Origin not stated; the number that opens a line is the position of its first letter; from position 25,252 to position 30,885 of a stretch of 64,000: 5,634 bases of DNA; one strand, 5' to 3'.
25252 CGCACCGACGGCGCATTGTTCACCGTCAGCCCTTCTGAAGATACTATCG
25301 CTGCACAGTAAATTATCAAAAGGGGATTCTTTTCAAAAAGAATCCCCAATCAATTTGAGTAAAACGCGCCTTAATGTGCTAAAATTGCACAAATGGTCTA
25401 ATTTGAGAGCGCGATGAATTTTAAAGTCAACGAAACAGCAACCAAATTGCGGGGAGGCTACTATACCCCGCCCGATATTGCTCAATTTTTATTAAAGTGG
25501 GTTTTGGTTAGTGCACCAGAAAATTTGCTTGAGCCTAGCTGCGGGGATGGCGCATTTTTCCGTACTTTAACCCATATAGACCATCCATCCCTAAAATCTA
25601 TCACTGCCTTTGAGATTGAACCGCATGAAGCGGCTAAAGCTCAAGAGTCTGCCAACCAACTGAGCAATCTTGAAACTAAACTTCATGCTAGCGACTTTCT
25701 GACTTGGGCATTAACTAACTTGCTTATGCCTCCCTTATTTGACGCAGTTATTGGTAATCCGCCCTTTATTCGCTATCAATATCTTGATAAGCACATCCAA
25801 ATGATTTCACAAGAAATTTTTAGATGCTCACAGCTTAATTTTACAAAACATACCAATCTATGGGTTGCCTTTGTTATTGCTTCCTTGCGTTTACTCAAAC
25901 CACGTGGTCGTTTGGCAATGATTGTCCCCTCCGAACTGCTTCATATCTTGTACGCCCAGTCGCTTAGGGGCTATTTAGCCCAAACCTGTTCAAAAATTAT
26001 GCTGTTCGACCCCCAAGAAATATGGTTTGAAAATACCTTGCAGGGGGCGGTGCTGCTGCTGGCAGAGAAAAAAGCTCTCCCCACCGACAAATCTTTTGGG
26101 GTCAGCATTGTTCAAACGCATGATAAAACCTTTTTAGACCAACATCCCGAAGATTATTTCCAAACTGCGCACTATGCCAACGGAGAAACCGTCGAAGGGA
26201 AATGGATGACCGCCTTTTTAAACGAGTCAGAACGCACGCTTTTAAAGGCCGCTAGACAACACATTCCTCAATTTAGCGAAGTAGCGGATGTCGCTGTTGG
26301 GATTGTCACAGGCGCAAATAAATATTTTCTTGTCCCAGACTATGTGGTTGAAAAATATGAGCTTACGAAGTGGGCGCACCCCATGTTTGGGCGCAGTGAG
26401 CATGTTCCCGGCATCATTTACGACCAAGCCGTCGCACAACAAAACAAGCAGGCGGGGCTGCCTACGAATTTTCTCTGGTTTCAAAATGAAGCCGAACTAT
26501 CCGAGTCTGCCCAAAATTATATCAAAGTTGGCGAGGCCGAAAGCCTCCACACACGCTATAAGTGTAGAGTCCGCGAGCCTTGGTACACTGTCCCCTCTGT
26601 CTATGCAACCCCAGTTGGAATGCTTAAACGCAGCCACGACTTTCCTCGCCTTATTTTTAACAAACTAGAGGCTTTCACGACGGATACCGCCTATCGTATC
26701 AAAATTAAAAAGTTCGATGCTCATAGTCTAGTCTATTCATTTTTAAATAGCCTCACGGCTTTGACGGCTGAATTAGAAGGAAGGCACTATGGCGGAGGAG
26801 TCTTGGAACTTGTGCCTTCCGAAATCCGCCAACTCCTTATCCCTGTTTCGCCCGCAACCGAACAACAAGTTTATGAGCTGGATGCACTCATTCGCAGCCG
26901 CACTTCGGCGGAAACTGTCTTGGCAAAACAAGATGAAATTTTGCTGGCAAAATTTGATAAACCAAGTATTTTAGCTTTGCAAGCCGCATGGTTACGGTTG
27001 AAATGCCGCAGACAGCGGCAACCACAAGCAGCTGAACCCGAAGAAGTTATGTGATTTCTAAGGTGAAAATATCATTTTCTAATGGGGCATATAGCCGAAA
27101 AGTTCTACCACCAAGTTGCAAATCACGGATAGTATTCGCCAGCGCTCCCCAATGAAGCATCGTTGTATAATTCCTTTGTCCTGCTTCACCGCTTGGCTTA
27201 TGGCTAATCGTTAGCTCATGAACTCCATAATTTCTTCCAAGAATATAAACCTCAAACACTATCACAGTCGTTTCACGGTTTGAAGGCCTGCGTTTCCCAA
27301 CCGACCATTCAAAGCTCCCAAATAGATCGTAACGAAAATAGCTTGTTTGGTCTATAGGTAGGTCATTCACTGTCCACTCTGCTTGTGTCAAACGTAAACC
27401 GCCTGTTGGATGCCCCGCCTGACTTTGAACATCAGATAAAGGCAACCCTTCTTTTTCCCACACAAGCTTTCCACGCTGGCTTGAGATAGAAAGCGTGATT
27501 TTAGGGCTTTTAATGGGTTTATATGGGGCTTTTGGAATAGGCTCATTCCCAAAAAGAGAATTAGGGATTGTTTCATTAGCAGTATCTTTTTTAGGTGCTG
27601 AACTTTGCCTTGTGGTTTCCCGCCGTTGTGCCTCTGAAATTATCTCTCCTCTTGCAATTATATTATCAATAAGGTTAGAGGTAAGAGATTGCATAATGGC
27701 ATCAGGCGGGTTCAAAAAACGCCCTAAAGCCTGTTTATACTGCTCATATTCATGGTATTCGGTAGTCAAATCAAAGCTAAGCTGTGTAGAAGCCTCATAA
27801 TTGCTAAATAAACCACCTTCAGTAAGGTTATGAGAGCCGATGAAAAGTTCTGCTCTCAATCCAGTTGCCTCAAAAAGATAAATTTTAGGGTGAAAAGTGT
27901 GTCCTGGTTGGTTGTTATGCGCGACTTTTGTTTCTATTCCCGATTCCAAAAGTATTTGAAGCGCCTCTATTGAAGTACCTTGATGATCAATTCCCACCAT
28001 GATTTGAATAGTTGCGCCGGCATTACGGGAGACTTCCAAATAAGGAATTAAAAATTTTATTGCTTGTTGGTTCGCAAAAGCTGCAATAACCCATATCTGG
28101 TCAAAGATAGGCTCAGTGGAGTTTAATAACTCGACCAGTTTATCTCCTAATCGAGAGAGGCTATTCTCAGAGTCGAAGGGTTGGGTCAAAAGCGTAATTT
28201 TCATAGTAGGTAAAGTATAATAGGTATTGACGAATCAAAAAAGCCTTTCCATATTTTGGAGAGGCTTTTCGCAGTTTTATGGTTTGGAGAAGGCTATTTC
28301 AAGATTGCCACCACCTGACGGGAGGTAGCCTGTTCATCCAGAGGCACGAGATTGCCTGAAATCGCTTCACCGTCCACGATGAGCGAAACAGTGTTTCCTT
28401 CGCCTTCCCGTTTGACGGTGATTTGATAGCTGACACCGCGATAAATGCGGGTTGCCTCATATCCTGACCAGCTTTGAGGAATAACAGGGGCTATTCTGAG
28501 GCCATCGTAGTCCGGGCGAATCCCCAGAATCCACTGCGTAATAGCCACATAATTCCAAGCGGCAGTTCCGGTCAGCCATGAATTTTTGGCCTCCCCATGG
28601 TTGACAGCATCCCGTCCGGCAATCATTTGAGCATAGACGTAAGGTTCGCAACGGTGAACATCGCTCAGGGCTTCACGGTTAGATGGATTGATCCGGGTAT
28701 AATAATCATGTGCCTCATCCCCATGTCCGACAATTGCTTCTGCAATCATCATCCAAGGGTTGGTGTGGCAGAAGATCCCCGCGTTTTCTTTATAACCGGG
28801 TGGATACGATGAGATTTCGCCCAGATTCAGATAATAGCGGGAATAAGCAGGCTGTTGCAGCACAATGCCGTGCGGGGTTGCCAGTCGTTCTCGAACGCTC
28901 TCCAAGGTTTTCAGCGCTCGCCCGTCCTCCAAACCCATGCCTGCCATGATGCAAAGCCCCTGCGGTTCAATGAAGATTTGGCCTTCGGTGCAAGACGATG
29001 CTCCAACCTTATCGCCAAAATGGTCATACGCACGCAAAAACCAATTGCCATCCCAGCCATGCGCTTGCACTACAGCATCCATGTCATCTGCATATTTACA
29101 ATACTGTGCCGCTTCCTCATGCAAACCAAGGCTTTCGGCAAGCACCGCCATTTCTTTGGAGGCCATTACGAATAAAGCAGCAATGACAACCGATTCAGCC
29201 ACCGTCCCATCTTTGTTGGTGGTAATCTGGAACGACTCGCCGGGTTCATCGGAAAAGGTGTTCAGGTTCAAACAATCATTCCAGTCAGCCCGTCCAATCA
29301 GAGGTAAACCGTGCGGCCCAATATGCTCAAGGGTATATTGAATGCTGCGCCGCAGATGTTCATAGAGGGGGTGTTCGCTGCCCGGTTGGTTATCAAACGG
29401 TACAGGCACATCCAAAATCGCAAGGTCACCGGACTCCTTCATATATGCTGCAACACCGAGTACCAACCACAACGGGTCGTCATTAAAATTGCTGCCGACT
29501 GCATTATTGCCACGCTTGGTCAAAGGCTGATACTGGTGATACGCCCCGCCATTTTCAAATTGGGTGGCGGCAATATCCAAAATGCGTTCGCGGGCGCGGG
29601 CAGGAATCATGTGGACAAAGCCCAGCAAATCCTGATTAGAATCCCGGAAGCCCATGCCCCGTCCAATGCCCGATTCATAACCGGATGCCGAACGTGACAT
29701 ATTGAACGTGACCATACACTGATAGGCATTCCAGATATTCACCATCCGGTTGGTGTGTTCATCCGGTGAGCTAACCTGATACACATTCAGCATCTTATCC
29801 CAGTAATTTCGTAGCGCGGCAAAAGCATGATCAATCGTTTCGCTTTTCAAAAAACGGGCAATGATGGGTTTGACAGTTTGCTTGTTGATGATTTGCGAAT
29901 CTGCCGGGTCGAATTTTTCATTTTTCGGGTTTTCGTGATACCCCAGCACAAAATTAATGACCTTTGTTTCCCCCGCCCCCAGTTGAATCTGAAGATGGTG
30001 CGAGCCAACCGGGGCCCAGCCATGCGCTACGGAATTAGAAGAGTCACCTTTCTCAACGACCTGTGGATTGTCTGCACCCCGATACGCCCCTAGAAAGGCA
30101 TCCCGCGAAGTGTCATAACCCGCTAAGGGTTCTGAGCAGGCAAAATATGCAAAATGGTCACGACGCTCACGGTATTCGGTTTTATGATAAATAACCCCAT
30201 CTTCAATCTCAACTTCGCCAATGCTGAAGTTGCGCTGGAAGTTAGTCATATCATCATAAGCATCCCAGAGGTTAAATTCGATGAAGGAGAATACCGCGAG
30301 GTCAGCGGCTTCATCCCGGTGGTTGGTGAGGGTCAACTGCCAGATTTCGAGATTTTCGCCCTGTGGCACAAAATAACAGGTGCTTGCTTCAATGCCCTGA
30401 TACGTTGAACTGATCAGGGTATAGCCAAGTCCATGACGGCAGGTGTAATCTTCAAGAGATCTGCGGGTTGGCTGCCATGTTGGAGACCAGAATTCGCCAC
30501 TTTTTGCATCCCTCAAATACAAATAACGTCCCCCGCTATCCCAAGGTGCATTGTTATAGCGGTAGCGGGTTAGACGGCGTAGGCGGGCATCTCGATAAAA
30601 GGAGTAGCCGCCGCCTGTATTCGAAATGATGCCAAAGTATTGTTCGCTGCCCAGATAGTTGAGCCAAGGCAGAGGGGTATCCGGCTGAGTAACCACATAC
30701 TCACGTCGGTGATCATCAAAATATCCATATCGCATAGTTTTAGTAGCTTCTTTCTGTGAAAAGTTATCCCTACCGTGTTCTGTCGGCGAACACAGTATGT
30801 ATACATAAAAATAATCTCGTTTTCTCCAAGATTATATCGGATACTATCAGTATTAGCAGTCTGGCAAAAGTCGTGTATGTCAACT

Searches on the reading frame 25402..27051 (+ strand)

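Call 87: search_protein_families(library=pfam, proteins=[window:25402-27051:+], max_evalue=0.001)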
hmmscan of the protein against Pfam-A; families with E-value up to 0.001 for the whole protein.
window:25402-27051:+ (550 aa): 3 families
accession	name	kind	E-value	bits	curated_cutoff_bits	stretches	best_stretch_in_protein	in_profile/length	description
PF22837.1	M_Eco57I_C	-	4e-80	269.7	27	1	263-516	1-257/283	Type II methyltransferase M.Eco57I, C-terminal domain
PF07669.17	Eco57I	-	4.2e-15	56.7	25.3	1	96-198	62-161/171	Eco57I restriction-modification methylase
PF02384.22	N6_Mtase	-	4.9e-13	49.5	20.4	1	11-230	19-240/311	N-6 DNA Methylase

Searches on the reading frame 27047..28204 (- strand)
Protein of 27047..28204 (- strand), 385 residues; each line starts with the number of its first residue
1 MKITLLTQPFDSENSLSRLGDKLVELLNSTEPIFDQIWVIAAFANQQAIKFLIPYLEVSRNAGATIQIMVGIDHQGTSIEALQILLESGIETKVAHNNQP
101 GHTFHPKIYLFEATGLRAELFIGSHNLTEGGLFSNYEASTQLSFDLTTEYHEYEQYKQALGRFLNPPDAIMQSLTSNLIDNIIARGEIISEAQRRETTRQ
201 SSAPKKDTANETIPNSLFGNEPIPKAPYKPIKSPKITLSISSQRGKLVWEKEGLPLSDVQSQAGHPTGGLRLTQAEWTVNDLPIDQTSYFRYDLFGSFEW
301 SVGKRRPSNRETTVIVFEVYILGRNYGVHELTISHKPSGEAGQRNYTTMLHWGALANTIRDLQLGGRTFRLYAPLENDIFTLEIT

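Call 89: search_protein_families(library=pfam, proteins=[window:27047-28204:-], max_evalue=0.0001)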
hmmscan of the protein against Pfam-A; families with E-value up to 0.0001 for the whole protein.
window:27047-28204:- (385 aa): 1 family
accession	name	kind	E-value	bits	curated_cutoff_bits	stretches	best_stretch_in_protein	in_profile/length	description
PF13091.12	PLDc_2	-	2.5e-07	31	27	1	24-140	2-113/132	PLD-like domain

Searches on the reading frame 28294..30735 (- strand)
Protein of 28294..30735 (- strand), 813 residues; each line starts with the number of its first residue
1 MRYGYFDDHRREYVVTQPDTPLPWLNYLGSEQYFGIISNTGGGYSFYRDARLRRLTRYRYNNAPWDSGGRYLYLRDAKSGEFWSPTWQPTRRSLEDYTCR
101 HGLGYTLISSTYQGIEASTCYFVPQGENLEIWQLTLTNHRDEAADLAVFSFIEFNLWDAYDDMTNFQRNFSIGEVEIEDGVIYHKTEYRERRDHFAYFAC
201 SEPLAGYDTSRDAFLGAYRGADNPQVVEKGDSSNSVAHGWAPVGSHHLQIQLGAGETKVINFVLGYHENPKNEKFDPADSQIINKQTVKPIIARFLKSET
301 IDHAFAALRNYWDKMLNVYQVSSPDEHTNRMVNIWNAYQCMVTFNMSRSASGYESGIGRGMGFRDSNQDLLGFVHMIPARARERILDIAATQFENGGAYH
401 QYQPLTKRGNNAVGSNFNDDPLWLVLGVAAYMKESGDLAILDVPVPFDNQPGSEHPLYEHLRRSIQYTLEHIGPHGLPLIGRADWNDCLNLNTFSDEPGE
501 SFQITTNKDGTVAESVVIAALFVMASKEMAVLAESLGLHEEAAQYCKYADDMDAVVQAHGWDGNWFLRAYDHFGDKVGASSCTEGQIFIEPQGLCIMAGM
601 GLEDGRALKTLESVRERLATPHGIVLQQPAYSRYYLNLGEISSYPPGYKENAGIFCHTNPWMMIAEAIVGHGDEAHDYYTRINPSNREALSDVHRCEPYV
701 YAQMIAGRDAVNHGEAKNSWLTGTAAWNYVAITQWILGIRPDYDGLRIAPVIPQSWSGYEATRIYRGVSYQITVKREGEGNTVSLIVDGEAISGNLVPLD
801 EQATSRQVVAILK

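Call 89: search_protein_families(library=pfam, proteins=[window:28294-30735:-], max_evalue=0.0001)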
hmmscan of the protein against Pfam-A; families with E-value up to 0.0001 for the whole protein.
window:28294-30735:- (813 aa): 3 families
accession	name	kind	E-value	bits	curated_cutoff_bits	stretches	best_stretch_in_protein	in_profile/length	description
PF17167.11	Glyco_hydro_94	-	2.6e-161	537.4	27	1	311-738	1-420/420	Glycosyl hydrolase 94 superfamily, catalytic domain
PF06165.18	GH94_b-supersand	-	4.4e-90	302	23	1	21-265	1-251/251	Glycosyl hydrolase 94, supersandwich domain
PF03633.20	Glyco_hydro_65C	-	8.7e-05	22.7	22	0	740-778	2-40/62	Glycosyl hydrolase family 65, C-terminal domain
